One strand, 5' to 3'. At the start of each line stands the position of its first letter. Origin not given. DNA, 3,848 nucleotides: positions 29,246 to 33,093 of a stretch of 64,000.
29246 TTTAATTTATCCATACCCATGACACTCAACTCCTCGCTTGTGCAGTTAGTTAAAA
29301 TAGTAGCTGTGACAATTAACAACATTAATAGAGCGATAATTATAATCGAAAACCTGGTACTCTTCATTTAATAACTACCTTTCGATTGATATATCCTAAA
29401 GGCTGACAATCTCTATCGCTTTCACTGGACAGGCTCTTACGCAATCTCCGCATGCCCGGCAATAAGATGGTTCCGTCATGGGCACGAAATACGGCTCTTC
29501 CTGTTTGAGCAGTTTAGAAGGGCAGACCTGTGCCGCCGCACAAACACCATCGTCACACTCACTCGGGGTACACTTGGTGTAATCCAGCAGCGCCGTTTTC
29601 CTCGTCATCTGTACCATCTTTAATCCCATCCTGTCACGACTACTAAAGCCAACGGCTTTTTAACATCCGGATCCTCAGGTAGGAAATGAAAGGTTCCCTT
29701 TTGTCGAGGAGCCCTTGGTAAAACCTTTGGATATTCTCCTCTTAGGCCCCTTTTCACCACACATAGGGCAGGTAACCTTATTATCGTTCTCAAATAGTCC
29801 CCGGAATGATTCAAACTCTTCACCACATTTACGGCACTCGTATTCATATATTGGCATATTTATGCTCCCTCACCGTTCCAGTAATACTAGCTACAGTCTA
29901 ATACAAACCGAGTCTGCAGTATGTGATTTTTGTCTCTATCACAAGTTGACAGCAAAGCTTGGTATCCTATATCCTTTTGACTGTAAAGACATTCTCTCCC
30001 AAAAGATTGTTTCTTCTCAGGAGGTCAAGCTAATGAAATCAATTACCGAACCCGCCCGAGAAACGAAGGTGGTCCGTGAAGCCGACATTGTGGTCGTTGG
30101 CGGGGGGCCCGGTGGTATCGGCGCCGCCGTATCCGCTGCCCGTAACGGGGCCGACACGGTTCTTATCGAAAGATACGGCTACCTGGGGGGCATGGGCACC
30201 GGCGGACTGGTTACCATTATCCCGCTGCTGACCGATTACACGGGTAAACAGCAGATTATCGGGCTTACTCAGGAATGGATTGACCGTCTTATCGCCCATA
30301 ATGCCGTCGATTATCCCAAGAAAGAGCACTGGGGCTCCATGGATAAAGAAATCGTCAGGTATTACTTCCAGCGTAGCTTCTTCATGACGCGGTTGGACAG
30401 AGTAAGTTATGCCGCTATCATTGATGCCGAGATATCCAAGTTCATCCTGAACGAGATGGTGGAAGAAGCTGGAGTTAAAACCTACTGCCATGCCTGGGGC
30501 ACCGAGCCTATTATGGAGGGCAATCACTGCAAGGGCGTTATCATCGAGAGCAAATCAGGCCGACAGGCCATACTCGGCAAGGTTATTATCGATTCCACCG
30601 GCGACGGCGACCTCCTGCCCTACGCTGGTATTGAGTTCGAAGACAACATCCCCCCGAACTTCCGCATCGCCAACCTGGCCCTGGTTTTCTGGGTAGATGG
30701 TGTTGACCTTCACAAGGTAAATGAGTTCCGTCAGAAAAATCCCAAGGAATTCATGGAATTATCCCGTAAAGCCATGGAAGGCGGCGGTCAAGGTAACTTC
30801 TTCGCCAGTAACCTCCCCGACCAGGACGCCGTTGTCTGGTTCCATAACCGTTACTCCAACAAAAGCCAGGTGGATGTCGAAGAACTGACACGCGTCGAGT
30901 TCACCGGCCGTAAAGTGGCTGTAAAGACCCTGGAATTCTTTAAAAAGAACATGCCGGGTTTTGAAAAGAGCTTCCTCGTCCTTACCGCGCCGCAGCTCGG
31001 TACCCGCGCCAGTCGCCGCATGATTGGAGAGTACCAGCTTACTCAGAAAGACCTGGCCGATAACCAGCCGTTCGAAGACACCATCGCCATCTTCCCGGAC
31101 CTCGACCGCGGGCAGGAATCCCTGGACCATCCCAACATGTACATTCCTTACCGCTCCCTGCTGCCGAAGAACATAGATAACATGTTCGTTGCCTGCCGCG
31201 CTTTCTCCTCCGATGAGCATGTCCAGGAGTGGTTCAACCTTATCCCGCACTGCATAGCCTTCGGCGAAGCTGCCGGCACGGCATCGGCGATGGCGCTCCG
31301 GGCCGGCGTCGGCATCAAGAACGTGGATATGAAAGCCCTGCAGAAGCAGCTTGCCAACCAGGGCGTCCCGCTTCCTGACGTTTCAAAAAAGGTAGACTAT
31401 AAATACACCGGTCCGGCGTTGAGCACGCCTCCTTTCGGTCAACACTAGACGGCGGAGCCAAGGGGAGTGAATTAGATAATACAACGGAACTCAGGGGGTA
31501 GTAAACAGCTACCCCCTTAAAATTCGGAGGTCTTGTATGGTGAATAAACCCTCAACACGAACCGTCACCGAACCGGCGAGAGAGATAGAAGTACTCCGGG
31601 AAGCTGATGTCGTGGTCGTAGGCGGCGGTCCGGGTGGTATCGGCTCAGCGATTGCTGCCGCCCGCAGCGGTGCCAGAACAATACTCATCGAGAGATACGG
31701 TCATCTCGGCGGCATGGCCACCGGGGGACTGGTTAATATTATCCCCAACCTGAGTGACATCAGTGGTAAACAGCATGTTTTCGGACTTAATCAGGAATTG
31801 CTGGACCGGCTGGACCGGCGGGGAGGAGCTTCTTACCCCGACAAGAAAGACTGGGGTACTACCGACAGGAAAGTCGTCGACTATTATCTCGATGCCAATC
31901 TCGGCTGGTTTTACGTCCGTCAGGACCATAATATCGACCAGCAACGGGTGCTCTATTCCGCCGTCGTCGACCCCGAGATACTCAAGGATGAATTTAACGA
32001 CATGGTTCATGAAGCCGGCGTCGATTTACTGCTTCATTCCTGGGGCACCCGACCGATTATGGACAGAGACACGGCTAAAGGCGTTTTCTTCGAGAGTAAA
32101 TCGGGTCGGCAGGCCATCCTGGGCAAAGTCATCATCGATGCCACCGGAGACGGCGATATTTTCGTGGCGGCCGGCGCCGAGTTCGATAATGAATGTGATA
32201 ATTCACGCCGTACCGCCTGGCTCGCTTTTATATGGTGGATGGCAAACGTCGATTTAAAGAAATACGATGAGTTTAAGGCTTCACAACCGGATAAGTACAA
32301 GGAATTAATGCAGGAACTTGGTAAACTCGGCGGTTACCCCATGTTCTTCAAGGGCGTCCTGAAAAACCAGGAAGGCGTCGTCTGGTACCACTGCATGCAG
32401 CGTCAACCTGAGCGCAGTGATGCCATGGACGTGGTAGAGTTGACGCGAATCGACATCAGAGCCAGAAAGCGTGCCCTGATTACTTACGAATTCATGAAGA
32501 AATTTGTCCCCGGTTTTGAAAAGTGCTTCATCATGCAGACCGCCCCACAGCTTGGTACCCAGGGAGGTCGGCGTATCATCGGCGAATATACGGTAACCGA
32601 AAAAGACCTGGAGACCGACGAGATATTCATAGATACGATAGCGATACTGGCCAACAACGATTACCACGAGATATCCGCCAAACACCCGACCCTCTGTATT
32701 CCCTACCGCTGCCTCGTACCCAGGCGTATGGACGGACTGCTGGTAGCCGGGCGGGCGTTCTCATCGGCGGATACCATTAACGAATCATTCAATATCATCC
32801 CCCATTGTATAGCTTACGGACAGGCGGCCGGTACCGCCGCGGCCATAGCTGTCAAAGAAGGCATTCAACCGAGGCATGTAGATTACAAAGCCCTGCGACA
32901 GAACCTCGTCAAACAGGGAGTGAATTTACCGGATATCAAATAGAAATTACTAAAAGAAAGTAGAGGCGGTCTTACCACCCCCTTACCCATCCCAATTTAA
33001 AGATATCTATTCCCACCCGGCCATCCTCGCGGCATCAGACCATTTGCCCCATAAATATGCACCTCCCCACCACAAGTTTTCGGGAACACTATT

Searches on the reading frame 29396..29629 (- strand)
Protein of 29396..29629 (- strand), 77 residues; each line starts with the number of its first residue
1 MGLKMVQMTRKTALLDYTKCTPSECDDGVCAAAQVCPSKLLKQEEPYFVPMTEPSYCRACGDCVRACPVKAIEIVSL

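Call 10: search_protein_families(library=pfam, proteins=[window:29396-29629:-], max_evalue=0.00001)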
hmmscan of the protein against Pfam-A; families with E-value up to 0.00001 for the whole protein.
window:29396-29629:- (77 aa): 1 family
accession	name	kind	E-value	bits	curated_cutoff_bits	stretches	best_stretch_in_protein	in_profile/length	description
PF12838.12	Fer4_7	-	7.3e-06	26.8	27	0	57-74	2-19/52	4Fe-4S dicluster domain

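Call 38: search_protein_families(library=ncbifam, proteins=[window:29396-29629:-], max_evalue=0.01)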
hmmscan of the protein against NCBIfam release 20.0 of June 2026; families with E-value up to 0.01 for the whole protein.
window:29396-29629:- (77 aa): 33 families (the best 25 are shown)
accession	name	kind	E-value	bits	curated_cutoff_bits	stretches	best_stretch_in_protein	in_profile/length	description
NF040864.1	HgcB_ferredoxin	equivalog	4.9e-07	29.5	99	1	23-74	17-63/93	mercury methylation ferredoxin HgcB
NF009945.0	PRK13409.1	equivalog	5.4e-07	28.7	469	1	11-77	3-71/592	ribosome biogenesis/translation initiation ATPase RLI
NF040684.1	PorD_Arch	equivalog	1.5e-06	28.2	120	1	14-75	28-82/85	pyruvate synthase subunit PorD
TIGR02179.1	PorD_KorD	subfamily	3.7e-06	27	60.05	1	15-75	22-75/78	2-oxoacid:acceptor oxidoreductase, delta subunit, pyruvate/2-ketoisovalerate family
NF045874.1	Vhu_polyferre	exception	6.3e-05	21.9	600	1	23-74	196-245/381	F420-non-reducing hydrogenase associated-polyferredoxin VhuB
NF043039.1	HgcAB_like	equivalog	0.00013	21.7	285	1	23-72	300-349/350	HgcAB-like fusion protein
NF007658.0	PRK10330.1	equivalog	0.00014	21.5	260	1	22-76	58-108/181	electron transport protein HydN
TIGR02060.1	aprB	equivalog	0.00017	21.4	135.65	1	15-74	5-64/132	adenylyl-sulfate reductase subunit beta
NF005503.0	PRK07118.1-2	equivalog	0.00037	19.8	252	1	28-76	142-188/292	RnfABCDGE type electron transport complex subunit B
NF040770.1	hetero_SS_HdrA2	exception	0.00053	18.2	1100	1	6-74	565-625/777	CoB-CoM heterodisulfide reductase HdrA2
NF041715.1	arsenate_red_ArrB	equivalog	0.00054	19.6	450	1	17-74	52-106/233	arsenate respiratory reductase iron-sulfur subunit ArrB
NF042909.1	FMH_DH_FwdF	exception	0.00054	19.2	375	1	23-74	257-313/336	tungsten-dependent formylmethanofuran dehydrogenase subunit FwdF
NF007203.0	PRK09624.1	equivalog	0.00061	20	171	1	35-75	62-101/105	pyuvate ferredoxin oxidoreductase subunit delta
TIGR02951.1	DMSO_dmsB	equivalog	0.00066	19.7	214.1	1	16-73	58-113/161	DMSO/selenate family reductase complex B subunit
NF005504.0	PRK07118.1-3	equivalog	0.00085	18.8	437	1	18-74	136-190/293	Fe-S cluster domain-containing protein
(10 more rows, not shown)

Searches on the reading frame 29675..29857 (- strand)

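Call 10: search_protein_families(library=pfam, proteins=[window:29675-29857:-], max_evalue=0.00001)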
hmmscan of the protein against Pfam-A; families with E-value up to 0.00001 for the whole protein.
window:29675-29857:- (60 aa): 1 family
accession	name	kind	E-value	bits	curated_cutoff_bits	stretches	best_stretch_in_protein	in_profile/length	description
PF09723.15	Zn_ribbon_8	-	1.8e-14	53.9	34.4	1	1-42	1-41/41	Zinc ribbon domain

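Call 38: search_protein_families(library=ncbifam, proteins=[window:29675-29857:-], max_evalue=0.01)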
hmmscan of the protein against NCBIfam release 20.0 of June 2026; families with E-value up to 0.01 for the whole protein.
window:29675-29857:- (60 aa): 8 families
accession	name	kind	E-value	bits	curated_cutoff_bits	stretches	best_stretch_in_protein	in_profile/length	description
TIGR02605.1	CxxC_CxxC_SSSS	subfamily_domain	2.1e-16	59.7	31.3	1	1-48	1-49/52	FmdB family zinc ribbon protein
NF053663.1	RPWMISH_prot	domain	7.7e-10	39.5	120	1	1-40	1-39/115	RPWMISH domain-containing protein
NF001607.0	PRK00398.1-4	equivalog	0.00085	19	89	1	6-36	10-37/53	DNA-directed RNA polymerase subunit P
NF047912.1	ECs_2282_CxxC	subfamily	0.0025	17.7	37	1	5-43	2-43/60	ECs_2282 family putative zinc-binding protein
TIGR04104.1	cxxc_20_cxxc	subfamily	0.0041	17.4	45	1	7-36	2-34/93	TIGR04104 family putative zinc finger protein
NF001645.0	PRK00420.1-2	equivalog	0.0061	16.6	162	1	6-41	25-54/106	hypothetical protein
NF033497.1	rubre_like_arch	subfamily_domain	0.0062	16.2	32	0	6-42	1-29/34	rubrerythrin-like domain-containing protein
NF038384.1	zinc_YnfU_fam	subfamily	0.0086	15.6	36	0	15-37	4-26/52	YnfU family zinc-binding protein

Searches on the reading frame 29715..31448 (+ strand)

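Call 10: search_protein_families(library=pfam, proteins=[window:29715-31448:+], max_evalue=0.00001)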
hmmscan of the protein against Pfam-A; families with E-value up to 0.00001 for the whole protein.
window:29715-31448:+ (577 aa): 2 families
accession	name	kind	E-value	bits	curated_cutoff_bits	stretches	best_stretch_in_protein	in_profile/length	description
PF12831.13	FAD_oxidored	-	2.3e-84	284.5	27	1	124-546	1-416/416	FAD dependent oxidoreductase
PF07992.20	Pyr_redox_2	-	5.2e-06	26.5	26.1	0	124-183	2-57/291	Pyridine nucleotide-disulphide oxidoreductase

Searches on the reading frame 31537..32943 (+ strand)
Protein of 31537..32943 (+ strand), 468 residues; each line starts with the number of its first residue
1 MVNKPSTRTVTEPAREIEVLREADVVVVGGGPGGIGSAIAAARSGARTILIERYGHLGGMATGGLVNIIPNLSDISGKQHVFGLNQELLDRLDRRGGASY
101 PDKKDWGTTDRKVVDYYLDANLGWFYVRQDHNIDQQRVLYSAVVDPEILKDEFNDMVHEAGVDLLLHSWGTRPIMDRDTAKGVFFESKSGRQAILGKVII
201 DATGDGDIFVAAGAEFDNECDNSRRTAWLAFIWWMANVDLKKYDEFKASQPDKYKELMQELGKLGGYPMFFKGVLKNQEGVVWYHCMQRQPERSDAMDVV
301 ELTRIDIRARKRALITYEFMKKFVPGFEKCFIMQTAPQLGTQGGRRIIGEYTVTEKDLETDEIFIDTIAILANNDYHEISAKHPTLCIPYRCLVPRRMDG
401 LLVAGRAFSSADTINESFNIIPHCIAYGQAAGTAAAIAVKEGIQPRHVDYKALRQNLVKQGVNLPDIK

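Call 10: search_protein_families(library=pfam, proteins=[window:31537-32943:+], max_evalue=0.00001)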
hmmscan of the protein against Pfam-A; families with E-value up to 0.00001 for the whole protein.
window:31537-32943:+ (468 aa): 2 families
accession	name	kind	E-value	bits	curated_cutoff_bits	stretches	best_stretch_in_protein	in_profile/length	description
PF12831.13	FAD_oxidored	-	2.7e-87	294.2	27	1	24-457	1-416/416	FAD dependent oxidoreductase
PF00890.30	FAD_binding_2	-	3.9e-06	26.8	20.4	1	24-61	1-41/414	FAD binding domain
